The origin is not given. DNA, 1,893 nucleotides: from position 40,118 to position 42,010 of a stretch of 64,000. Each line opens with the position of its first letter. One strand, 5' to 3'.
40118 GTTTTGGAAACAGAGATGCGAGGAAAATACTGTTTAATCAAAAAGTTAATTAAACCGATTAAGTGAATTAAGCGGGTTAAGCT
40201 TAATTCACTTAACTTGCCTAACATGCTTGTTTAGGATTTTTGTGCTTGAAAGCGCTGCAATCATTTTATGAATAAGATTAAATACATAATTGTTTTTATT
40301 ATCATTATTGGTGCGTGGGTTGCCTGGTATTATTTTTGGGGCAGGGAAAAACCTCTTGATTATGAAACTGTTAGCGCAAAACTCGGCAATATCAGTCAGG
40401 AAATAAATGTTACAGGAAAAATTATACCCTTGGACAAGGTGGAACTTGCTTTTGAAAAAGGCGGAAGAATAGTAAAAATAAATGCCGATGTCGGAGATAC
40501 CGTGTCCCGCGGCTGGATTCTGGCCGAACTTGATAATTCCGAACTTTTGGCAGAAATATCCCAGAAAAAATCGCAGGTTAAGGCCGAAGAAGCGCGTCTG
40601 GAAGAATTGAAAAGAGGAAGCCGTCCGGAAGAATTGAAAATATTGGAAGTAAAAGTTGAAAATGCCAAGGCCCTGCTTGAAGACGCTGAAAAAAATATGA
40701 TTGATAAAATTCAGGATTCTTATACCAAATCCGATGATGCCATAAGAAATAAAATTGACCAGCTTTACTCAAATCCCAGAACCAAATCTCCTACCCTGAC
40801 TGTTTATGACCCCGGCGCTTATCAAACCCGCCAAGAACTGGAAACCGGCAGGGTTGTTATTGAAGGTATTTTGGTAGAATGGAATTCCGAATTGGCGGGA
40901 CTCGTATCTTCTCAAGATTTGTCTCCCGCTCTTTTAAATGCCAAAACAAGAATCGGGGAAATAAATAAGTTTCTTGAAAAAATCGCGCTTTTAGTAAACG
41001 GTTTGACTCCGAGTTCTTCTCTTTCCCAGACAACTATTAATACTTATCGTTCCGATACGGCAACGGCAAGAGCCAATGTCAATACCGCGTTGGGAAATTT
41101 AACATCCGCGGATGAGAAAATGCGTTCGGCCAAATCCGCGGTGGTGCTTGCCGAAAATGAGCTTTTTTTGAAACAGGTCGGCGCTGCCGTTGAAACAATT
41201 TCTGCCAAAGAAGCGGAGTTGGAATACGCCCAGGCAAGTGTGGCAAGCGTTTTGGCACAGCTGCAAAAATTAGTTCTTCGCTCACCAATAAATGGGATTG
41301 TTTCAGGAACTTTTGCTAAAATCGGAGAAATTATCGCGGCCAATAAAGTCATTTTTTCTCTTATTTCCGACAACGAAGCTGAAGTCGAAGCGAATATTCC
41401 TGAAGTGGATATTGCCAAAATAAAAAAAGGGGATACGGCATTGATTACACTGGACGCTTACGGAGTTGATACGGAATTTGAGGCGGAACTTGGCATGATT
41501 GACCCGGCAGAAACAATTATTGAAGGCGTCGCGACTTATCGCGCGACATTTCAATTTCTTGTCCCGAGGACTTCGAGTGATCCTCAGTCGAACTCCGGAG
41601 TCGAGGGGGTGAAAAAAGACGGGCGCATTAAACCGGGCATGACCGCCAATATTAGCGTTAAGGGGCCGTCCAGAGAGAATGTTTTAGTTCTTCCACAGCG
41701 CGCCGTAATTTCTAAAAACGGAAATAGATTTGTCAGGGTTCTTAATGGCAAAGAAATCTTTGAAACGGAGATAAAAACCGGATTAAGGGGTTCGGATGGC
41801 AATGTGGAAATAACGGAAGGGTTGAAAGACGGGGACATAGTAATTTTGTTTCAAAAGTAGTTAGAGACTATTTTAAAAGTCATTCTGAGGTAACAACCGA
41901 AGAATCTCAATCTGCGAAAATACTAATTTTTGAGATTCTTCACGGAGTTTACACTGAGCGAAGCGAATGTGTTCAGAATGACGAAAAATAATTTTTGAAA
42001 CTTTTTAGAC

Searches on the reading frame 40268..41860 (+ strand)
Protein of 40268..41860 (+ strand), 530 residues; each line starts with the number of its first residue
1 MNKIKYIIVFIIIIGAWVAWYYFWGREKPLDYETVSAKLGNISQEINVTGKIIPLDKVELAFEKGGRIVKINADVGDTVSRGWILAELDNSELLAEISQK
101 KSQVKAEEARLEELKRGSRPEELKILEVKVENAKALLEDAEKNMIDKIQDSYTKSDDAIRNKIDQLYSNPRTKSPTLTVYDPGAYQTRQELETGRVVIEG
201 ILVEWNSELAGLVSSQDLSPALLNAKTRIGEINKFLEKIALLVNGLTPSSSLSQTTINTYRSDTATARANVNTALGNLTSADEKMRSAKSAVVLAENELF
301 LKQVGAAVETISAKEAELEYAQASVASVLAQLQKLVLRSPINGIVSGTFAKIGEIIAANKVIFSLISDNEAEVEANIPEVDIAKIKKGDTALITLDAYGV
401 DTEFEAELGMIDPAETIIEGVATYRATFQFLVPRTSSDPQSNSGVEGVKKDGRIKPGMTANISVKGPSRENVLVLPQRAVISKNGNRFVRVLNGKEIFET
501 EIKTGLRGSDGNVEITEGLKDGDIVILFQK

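Call 3: search_protein_families(library=pfam, proteins=[window:40268-41860:+], max_evalue=0.01)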
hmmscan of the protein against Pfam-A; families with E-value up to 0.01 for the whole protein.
window:40268-41860:+ (530 aa): 2 families
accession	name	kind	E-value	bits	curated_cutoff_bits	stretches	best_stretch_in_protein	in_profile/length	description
PF13437.12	HlyD_3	-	3.5e-14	53.8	22.2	1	336-434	1-97/106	HlyD family secretion protein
PF16576.10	HlyD_D23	-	1.4e-10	41.3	30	1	332-413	106-186/214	Barrel-sandwich domain of CusB or HlyD membrane-fusion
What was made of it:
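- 40268..41860 (+): Membrane fusion (periplasmic adaptor) protein of the MacB-type pump, intact. Pfam HlyD_3 and HlyD_D23 (call 3).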

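Call 19: find_homologous_proteins(query=window:40268-41860:+, max_evalue=1e-40)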
Query window:40268-41860:+ (530 aa): 875 proteins with E <= 1e-40 among 8000 candidates; the best 120 are listed.
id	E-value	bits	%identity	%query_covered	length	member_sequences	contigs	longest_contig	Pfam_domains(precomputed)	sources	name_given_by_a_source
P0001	0.0e+0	1117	99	100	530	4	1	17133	PF25973.1,PF25989.1,PF25967.1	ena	-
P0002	4.5e-260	882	82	97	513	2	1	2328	PF25973.1,PF25989.1,PF25990.1,PF25967.1,PF25954.1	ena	-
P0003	2.1e-148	514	50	97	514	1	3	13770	PF25973.1,PF25881.1,PF25989.1,PF25990.1,PF25967.1,PF25917.1,PF25954.1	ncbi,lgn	-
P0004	7.7e-148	512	50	97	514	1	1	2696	PF25973.1,PF25881.1,PF25989.1,PF25990.1,PF25967.1,PF25917.1,PF25954.1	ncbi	-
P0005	1.1e-144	501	51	96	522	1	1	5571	PF25967.1,PF25917.1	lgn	-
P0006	1.1e-144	501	51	96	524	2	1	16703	PF25881.1,PF25967.1,PF25917.1,PF25954.1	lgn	-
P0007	6.4e-143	495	49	98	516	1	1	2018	PF25973.1,PF25881.1,PF25967.1,PF25954.1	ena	-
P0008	6.6e-142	492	49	100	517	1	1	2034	PF25973.1,PF25989.1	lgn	-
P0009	1.3e-140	488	50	96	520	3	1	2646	PF25973.1,PF25967.1,PF25917.1,PF25954.1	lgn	-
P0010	1.5e-140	488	49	97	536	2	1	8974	PF25973.1,PF25881.1,PF25989.1,PF25967.1,PF25954.1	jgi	-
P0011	2.3e-140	487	47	100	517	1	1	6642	PF25973.1,PF25990.1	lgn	-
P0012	4.4e-140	486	50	95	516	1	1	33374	PF25973.1,PF25990.1,PF25967.1,PF25917.1,PF25975.1,PF25954.1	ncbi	-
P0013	4.6e-140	486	50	97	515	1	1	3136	PF25973.1,PF25967.1,PF25954.1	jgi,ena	-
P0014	6.9e-140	485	49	96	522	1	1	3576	PF25973.1,PF25990.1,PF25967.1,PF25954.1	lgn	-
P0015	8.7e-140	485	49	95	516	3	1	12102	PF25973.1,PF25881.1,PF25967.1,PF25917.1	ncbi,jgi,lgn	-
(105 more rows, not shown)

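Call 20: find_encoding_contigs(protein=P0002, flank=10000, max_places=6)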
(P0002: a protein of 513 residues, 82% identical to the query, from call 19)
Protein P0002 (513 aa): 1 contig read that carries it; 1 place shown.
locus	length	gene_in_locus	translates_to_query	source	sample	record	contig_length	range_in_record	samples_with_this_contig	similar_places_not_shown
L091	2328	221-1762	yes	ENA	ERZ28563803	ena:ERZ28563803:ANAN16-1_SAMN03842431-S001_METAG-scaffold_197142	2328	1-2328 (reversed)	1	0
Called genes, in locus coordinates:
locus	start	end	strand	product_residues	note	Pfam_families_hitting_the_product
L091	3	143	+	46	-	?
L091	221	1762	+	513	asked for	PF25973:BSH_CzcB (faint), PF25954:Beta-barrel_RND_2 (weak), PF25990:Beta-barrel_YknX (faint), PF25967:RND-MFP_C (weak), PF25989:YknX_C (weak)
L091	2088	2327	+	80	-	?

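Call 50: list_cluster_members(proteins=[window:40268-41860:+, window:42913-43416:+, window:43615-44157:+, window:44687-44932:+, window:45463-46062:+, window:46128-46835:+, window:46854-47987:+, window:48121-49374:+])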
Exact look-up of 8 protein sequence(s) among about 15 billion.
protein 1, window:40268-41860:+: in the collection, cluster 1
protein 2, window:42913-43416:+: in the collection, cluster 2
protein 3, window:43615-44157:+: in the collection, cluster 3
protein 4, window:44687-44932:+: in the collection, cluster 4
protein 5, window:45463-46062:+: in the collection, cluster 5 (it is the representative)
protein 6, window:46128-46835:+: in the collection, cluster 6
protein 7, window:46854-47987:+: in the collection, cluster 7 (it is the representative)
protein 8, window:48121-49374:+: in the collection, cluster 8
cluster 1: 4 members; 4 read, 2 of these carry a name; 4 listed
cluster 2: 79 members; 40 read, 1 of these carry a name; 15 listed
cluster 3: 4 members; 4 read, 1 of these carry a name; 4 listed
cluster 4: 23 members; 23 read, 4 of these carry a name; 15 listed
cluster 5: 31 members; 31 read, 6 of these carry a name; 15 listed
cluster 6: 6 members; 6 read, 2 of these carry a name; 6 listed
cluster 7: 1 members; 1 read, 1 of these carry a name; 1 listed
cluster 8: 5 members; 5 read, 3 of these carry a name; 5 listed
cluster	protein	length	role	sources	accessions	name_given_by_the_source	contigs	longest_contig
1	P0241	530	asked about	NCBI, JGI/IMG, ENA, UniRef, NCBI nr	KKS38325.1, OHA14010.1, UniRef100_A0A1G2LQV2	MAG: hypothetical protein A3G49_06110 [Candidatus Sungbacteria bacterium ... | Multidrug resistance protein MdtA-like C-terminal permuted SH3 domain-containing protein ... | MAG: RND family efflux transporter MFP subunit [Parcubacteria group bacterium ...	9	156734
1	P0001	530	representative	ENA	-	-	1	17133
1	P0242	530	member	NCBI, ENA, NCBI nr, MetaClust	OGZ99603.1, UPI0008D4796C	MAG: hypothetical protein A3D41_00045 [Candidatus Sungbacteria bacterium ... | status=active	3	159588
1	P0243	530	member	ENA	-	-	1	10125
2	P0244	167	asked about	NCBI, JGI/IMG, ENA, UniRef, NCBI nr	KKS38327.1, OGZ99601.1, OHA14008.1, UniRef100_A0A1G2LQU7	MAG: hypothetical protein A3G49_06100 [Candidatus Sungbacteria bacterium ... | NYN domain-containing protein n=1 Tax=Candidatus Sungbacteria bacterium ... | MAG: hypothetical protein UV01_C0004G0129 [Parcubacteria group bacterium ...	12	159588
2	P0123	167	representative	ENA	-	-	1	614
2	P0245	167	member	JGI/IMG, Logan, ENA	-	-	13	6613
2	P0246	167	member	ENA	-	-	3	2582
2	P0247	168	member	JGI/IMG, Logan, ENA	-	-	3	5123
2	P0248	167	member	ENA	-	-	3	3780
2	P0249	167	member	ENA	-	-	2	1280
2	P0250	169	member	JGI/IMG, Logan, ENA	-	-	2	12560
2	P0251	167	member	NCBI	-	-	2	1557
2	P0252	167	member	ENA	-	-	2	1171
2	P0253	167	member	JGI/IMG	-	-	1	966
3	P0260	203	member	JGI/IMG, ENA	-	-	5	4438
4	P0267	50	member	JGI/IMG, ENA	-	-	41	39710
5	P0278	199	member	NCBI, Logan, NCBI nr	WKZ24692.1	MAG: hypothetical protein QY321_03700 [Patescibacteria group bacterium]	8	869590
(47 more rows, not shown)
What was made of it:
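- The 90%-identity cluster of AbiEi spans Sungbacteria, Peregrinibacteria and Adlerbacteria (call 50).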

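Call 51: find_encoding_contigs(protein=P0278, flank=7000, max_places=4)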
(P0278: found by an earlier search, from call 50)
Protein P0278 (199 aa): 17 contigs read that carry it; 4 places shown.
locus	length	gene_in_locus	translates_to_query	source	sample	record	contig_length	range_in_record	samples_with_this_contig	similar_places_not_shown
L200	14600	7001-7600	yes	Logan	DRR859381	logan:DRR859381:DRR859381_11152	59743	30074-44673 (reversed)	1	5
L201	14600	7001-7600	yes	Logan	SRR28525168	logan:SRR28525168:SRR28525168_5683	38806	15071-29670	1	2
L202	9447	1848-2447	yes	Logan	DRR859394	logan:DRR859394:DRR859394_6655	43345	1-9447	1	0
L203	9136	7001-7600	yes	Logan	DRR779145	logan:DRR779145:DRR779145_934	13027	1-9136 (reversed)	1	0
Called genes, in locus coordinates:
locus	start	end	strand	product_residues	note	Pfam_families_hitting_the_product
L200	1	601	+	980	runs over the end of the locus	PF00580:UvrD-helicase, PF01443:Viral_helicase1 (faint), PF13245:AAA_19, PF13604:AAA_30 (faint), PF13361:UvrD_C, PF13538:UvrD_C_2 (faint), PF01930:Cas_Cas4 (faint), PF12705:PDDEXK_1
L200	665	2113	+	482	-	PF07963:N_methyl (weak), PF03382:DUF285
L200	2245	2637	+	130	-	-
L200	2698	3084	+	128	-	PF01588:tRNA_bind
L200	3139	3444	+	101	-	-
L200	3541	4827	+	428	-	PF01476:LysM, PF23446:LysM1_NFP_LYK (faint), PF23473:LysM3_LYK4_5 (weak), PF01476:LysM, PF01551:Peptidase_M23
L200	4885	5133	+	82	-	-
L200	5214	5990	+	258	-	PF02273:Acyl_transf_2 (weak), PF02129:Peptidase_S15, PF12146:Hydrolase_4, PF20408:Abhydrolase_11 (faint), PF00561:Abhydrolase_1, PF12697:Abhydrolase_6 (weak), PF00326:Peptidase_S9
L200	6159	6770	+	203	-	PF00877:NLPC_P60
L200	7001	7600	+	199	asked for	-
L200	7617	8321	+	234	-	PF08843:AbiEii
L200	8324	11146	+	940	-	PF02739:5_3_exonuc_N, PF01367:5_3_exonuc, PF01612:DNA_pol_A_exo1, PF22619:DNA_polI_exo1, PF00476:DNA_pol_A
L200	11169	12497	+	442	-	PF08245:Mur_ligase_M, PF02875:Mur_ligase_C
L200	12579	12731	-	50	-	PF21344:Zn_ribbon_LysW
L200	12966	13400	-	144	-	PF02823:ATP-synt_DE_N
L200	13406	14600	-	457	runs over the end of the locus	PF02874:ATP-synt_ab_N, PF00006:ATP-synt_ab, PF22919:ATP-synt_VA_C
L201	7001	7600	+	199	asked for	-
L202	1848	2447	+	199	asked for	-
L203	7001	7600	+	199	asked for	-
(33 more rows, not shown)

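Call 53: find_encoding_contigs(protein=P0267, flank=6000, max_places=6)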
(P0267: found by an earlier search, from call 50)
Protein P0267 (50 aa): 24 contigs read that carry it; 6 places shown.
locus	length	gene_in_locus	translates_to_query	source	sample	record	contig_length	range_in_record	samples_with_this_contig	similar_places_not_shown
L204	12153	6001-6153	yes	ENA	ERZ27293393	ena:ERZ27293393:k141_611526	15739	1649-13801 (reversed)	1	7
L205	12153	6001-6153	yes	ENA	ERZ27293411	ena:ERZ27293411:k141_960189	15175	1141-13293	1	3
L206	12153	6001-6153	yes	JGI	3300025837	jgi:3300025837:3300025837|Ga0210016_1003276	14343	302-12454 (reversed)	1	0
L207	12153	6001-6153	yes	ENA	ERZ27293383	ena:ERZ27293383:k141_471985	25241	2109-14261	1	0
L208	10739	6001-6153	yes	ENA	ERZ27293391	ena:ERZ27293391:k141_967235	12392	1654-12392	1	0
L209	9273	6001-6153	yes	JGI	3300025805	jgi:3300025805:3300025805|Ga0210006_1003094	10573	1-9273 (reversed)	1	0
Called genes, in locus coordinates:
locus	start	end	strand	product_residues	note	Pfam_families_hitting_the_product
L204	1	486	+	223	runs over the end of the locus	PF20582:UPF0758_N, PF04002:RadC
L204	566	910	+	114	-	PF02604:PhdYeFM_antitox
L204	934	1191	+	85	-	PF05016:ParE_toxin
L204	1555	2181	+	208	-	-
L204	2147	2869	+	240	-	PF08843:AbiEii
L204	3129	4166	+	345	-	PF01972:SDH_protease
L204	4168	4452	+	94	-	-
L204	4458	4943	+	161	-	-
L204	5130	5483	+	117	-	-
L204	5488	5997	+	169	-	-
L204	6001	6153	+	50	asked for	-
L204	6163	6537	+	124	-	-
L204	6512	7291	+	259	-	PF06044:DpnI, PF17726:DpnI_C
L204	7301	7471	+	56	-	-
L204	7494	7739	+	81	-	-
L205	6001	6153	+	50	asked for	-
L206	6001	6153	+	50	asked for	-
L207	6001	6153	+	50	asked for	-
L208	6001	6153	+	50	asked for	-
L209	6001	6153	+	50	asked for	-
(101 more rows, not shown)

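Call 54: find_encoding_contigs(protein=P0260, flank=6000, max_places=5)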
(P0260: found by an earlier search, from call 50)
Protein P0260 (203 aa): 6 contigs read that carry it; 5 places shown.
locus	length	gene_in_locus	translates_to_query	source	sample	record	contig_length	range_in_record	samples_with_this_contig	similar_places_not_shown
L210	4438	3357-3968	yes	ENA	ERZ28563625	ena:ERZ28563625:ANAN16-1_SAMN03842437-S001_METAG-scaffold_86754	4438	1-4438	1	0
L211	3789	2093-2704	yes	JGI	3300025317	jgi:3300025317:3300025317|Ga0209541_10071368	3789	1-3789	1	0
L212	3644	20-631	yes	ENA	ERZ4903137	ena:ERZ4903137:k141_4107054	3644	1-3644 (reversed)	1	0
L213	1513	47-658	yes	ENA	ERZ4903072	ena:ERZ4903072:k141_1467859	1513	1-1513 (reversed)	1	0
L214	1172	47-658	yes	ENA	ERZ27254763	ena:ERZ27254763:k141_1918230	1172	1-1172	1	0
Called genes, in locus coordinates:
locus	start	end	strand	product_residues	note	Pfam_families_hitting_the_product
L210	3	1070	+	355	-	?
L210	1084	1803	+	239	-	PF02463:SMC_N (faint), PF00005:ABC_tran, PF13304:AAA_21 (faint)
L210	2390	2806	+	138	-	PF20582:UPF0758_N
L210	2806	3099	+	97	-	PF04002:RadC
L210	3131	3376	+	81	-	-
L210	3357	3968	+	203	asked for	PF07719:TPR_2 (faint), PF13428:TPR_14 (faint)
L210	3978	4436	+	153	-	?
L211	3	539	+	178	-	?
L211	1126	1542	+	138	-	PF20582:UPF0758_N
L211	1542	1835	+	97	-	PF04002:RadC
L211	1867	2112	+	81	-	-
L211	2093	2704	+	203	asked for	PF07719:TPR_2 (faint), PF13428:TPR_14 (faint)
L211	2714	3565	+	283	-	PF02498:Bro-N (weak)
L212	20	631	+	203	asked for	PF07719:TPR_2 (faint), PF13428:TPR_14 (faint)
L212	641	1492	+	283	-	PF02498:Bro-N (weak)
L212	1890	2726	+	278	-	-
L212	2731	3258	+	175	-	-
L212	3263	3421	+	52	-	-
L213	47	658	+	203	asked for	PF07719:TPR_2 (faint), PF13428:TPR_14 (faint)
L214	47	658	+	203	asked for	PF07719:TPR_2 (faint), PF13428:TPR_14 (faint)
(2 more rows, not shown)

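Call 78: search_protein_families(library=ncbifam, proteins=[window:40268-41860:+], max_evalue=0.01)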
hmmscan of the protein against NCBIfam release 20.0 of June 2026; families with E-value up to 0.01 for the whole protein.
window:40268-41860:+ (530 aa): 17 families
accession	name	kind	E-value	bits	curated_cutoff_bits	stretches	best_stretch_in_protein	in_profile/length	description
TIGR01730.1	RND_mfp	subfamily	7.5e-42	143.4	94.9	2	263-526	58-306/322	efflux RND transporter periplasmic adaptor subunit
NF002939.0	PRK03598.1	equivalog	6.1e-28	97.9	393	2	12-165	15-150/332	secretion protein HlyD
TIGR00998.1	8a0101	subfamily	5.7e-21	74.8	390.8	2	267-414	144-284/334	EmrA/EmrK family multidrug efflux transporter periplasmic adaptor subunit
TIGR00999.1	8a0102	subfamily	1.2e-20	73.8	319.3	2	264-413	15-169/271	CzcB/NccB family metal efflux transporter periplasmic adaptor subunit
TIGR01843.1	type_I_hlyD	subfamily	6.1e-20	71.6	208.65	2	36-292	21-271/422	HlyD family type I secretion periplasmic adaptor subunit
NF007785.0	PRK10476.1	equivalog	1.1e-19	70.4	376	2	290-394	164-268/347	multidrug transporter subunit MdtN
NF008606.0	PRK11578.1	equivalog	5.6e-19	68.5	342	2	4-132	9-131/371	macrolide transporter subunit MacA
TIGR02971.1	heterocyst_DevB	subfamily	1.4e-12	47.6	129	2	262-397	128-266/327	ABC exporter membrane fusion protein, DevB family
NF011715.0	PRK15136.1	equivalog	9.5e-12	44.2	563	1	274-408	156-289/390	multidrug efflux MFS transporter periplasmic adaptor subunit EmrA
NF007362.0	PRK09859.1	equivalog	6.5e-10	38.7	738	1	39-143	43-152/385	multidrug transporter subunit MdtE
NF038010.1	ABC_adapt_DarC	equivalog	7.3e-10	38.1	450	2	6-115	14-130/417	darobactin export ABC transporter periplasmic adaptor subunit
NF008589.1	PRK11556.1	equivalog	1.2e-09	37.6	391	1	451-526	297-372/392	MdtA/MuxA family multidrug efflux RND transporter periplasmic adaptor subunit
NF007303.0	PRK09783.1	subfamily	1.8e-06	26.7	390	1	334-526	214-385/414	copper/silver efflux system membrane fusion protein CusB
TIGR03794.1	NHLM_micro_HlyD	equivalog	3.1e-06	26.3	156.2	1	40-394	40-317/421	NHLP bacteriocin system secretion protein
NF007850.1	PRK10559.1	equivalog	4.5e-06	26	400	1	257-394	71-207/303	p-hydroxybenzoic acid efflux pump subunit AaeA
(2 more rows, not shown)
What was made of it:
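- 40268..41860 (+): NCBIfam RND_mfp 143 bits, above the 94.9 cut-off (call 78).
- Checked: Membrane fusion protein 40268-41860: HlyD_3 3.5e-14 (call 3); TIGR01730 143 bits against a cut-off of 94.9 (call 78).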

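Call 91: search_protein_families(library=pfam, proteins=[L210:2390-2806:+, L210:2803-3099:+, L210:3131-3376:+, L212:641-1492:+, L212:1890-2726:+, L212:2731-3258:+], max_evalue=0.001)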
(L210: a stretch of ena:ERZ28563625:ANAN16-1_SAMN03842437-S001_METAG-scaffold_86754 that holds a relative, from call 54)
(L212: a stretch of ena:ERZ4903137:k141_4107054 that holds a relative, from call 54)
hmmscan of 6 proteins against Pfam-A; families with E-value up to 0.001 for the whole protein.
L210:2390-2806:+ (138 aa): 2 families
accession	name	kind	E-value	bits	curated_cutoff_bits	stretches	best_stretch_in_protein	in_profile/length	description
PF20582.4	UPF0758_N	-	2.1e-12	47.4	27.1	1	22-92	7-76/77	UPF0758 N-terminal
PF12826.13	HHH_2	-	0.00062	20.3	27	1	57-98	13-54/64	Helix-hairpin-helix motif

L210:2803-3099:+ (98 aa): 1 family
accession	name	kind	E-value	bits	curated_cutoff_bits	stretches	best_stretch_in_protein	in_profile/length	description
PF04002.20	RadC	-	1.6e-37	128.5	22.1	1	1-97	24-121/121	RadC-like JAB domain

L210:3131-3376:+ (81 aa): 0 families

L212:641-1492:+ (283 aa): 1 family
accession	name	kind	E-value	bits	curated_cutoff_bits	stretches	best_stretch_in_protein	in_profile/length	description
PF02498.22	Bro-N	-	1.8e-06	28.9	25.6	1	17-113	2-91/96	BRO family, N-terminal domain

L212:1890-2726:+ (278 aa): 0 families

L212:2731-3258:+ (175 aa): 0 families
